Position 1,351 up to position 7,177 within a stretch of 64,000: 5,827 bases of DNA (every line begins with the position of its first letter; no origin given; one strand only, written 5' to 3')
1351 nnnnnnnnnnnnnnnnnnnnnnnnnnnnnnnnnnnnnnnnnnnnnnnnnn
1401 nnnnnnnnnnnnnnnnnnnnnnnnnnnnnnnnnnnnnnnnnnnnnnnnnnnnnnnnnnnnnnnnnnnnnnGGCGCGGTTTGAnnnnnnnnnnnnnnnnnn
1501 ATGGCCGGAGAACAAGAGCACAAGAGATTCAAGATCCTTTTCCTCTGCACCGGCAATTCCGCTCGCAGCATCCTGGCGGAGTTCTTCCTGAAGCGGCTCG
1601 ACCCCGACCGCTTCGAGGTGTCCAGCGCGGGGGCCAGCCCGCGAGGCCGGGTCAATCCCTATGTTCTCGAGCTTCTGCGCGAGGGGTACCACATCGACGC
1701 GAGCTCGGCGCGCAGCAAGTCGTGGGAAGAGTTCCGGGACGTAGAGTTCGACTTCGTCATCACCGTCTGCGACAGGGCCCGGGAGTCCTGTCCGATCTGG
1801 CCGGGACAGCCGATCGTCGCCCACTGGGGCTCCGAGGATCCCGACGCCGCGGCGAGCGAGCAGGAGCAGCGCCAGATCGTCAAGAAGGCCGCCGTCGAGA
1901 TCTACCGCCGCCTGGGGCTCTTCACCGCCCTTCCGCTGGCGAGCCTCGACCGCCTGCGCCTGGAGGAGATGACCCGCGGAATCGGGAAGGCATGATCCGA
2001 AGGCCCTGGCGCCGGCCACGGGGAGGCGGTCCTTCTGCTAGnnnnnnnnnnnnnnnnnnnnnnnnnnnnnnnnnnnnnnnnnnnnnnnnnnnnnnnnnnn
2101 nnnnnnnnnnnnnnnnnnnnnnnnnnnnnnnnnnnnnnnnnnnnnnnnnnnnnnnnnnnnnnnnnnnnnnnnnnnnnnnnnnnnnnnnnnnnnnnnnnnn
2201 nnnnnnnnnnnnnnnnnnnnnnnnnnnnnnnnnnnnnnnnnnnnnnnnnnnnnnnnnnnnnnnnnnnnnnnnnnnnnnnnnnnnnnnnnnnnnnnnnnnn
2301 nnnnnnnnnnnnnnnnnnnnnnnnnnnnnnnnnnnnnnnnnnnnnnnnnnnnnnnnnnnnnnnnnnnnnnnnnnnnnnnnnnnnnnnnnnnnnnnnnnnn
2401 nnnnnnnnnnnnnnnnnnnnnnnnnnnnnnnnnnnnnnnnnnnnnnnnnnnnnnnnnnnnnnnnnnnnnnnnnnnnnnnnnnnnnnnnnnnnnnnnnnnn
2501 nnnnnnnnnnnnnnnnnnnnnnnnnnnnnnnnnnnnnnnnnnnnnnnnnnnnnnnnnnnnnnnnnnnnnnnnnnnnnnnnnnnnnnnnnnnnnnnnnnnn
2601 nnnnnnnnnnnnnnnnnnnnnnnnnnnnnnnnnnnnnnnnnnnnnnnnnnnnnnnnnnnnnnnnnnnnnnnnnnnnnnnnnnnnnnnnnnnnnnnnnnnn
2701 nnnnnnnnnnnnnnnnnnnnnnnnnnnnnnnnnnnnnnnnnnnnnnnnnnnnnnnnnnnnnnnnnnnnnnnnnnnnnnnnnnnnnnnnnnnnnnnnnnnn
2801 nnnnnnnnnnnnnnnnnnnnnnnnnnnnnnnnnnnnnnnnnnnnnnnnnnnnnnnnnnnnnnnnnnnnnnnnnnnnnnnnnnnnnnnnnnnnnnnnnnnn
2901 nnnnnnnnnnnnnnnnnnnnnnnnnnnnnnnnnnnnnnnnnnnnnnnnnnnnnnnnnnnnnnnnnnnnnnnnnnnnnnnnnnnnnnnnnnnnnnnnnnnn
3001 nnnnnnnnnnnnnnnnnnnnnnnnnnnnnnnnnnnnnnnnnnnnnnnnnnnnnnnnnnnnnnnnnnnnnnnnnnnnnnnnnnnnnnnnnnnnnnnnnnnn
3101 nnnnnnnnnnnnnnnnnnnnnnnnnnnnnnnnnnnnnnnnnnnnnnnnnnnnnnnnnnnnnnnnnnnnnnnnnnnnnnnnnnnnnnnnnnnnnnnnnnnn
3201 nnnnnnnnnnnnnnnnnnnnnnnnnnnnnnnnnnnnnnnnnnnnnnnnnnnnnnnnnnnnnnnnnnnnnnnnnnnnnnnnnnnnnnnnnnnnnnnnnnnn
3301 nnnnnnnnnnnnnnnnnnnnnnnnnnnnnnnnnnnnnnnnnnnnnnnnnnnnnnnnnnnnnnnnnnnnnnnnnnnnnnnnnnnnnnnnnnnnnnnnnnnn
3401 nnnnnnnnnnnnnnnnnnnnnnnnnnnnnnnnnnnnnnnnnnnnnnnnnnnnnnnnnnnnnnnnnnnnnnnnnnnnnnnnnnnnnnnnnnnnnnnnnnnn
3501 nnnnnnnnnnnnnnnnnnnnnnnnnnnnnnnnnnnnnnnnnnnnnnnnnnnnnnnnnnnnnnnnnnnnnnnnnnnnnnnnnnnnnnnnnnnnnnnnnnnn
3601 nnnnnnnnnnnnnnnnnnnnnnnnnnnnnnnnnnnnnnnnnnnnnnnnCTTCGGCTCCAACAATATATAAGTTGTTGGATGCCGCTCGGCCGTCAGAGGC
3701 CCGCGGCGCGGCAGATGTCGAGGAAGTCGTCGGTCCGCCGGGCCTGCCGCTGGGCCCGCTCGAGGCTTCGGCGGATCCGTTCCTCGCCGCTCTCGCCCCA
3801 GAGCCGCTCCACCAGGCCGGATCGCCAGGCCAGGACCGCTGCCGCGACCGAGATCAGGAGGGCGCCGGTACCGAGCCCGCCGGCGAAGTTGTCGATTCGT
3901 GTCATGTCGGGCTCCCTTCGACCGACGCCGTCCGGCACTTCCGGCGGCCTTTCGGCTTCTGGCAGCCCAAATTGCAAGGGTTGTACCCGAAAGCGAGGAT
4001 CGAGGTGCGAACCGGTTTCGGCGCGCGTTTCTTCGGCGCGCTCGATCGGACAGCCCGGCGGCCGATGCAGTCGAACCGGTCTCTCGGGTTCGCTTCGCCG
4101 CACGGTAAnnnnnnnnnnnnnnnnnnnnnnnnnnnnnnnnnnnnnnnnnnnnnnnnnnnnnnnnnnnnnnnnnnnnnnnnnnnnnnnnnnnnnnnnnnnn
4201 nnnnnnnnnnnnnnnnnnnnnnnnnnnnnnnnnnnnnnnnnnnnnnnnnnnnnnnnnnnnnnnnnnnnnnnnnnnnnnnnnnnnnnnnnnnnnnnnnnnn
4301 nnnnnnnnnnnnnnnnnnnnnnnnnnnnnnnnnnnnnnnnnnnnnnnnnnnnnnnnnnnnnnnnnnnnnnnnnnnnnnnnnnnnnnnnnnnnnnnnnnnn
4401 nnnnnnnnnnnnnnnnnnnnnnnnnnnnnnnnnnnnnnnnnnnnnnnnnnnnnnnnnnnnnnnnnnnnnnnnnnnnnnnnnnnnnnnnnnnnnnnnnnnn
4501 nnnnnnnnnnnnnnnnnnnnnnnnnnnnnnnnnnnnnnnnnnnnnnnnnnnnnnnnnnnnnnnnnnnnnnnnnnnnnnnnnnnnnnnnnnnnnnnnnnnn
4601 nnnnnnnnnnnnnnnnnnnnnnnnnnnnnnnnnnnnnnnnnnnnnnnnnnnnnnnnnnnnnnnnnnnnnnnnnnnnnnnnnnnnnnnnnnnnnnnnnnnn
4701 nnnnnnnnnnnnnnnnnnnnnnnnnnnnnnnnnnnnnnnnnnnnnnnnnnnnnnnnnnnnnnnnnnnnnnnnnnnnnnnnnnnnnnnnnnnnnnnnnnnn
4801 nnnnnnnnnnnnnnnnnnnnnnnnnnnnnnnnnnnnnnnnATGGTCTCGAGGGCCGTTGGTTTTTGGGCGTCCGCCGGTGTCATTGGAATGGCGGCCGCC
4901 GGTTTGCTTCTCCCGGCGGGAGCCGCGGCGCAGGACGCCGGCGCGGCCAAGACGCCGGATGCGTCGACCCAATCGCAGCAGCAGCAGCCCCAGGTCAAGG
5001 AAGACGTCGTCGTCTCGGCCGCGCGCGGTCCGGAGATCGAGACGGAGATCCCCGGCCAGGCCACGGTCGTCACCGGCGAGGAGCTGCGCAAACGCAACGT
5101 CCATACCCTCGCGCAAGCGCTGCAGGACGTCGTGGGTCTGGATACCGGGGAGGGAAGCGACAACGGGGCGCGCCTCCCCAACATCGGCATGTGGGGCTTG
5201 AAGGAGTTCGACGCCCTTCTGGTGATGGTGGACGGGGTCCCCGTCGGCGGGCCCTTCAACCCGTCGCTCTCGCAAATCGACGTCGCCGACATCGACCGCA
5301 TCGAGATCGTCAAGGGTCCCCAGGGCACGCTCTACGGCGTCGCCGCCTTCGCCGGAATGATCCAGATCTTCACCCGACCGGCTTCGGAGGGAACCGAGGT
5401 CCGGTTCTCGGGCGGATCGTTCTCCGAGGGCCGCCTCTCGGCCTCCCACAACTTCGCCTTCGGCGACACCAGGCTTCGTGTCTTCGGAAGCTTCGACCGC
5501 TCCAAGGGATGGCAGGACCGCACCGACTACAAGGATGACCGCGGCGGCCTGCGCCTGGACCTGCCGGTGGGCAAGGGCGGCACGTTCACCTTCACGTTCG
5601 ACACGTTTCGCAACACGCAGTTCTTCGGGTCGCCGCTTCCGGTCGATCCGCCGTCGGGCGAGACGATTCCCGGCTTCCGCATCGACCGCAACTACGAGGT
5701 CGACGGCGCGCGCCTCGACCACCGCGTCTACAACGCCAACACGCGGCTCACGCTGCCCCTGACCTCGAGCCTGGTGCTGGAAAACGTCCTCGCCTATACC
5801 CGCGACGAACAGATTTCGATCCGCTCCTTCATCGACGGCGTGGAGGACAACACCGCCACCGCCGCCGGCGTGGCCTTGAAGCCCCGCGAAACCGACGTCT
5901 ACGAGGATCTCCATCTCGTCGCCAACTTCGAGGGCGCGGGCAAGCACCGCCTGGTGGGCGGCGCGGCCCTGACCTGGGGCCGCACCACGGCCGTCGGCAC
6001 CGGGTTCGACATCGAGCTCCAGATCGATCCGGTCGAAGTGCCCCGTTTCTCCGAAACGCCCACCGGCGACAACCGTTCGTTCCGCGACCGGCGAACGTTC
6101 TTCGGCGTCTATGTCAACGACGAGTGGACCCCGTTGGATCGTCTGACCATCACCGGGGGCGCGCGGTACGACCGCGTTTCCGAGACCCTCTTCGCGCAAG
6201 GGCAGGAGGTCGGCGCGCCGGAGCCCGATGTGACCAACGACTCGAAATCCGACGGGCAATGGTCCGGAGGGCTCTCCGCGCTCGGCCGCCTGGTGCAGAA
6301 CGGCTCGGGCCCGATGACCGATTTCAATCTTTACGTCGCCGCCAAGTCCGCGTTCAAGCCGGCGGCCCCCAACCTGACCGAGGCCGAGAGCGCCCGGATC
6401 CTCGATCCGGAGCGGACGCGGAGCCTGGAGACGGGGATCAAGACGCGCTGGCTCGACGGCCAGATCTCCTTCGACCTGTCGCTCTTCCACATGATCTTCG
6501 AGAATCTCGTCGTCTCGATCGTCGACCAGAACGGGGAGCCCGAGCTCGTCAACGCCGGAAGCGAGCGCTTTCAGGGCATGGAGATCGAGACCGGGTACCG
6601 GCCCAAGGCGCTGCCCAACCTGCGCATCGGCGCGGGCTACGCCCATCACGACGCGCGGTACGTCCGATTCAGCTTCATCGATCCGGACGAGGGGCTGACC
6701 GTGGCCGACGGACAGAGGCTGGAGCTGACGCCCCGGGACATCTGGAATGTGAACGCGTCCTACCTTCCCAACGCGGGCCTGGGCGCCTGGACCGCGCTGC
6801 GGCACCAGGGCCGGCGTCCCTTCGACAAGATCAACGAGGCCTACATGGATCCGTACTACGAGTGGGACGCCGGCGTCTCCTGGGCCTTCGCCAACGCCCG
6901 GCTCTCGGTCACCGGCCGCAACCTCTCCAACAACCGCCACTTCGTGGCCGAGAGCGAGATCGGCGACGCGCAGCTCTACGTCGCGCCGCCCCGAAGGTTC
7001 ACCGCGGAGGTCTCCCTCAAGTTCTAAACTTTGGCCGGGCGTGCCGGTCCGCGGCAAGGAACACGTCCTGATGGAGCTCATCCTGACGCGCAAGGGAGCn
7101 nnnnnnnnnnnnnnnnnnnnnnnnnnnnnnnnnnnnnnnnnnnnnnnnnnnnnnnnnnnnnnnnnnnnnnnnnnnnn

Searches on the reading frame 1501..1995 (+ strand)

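Call 60: search_protein_families(library=pfam, proteins=[window:1501-1995:+], max_evalue=0.00001)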
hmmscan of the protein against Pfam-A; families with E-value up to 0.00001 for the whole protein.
window:1501-1995:+ (164 aa): 1 family
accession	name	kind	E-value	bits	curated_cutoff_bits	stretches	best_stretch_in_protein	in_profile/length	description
PF01451.26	LMWPc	-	6.7e-14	52.8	23.2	1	12-102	1-98/144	Low molecular weight phosphotyrosine protein phosphatase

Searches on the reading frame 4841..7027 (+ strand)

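Call 60: search_protein_families(library=pfam, proteins=[window:4841-7027:+], max_evalue=0.00001)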
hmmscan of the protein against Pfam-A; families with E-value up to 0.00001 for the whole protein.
window:4841-7027:+ (728 aa): 2 families
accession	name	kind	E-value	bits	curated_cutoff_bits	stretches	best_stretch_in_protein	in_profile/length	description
PF00593.30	TonB_dep_Rec_b-barrel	-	4.3e-40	139.3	27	1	246-695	14-436/436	TonB dependent receptor-like, beta-barrel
PF07715.20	Plug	-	1.6e-21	77.2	23.9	1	69-172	4-106/107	TonB-dependent Receptor Plug Domain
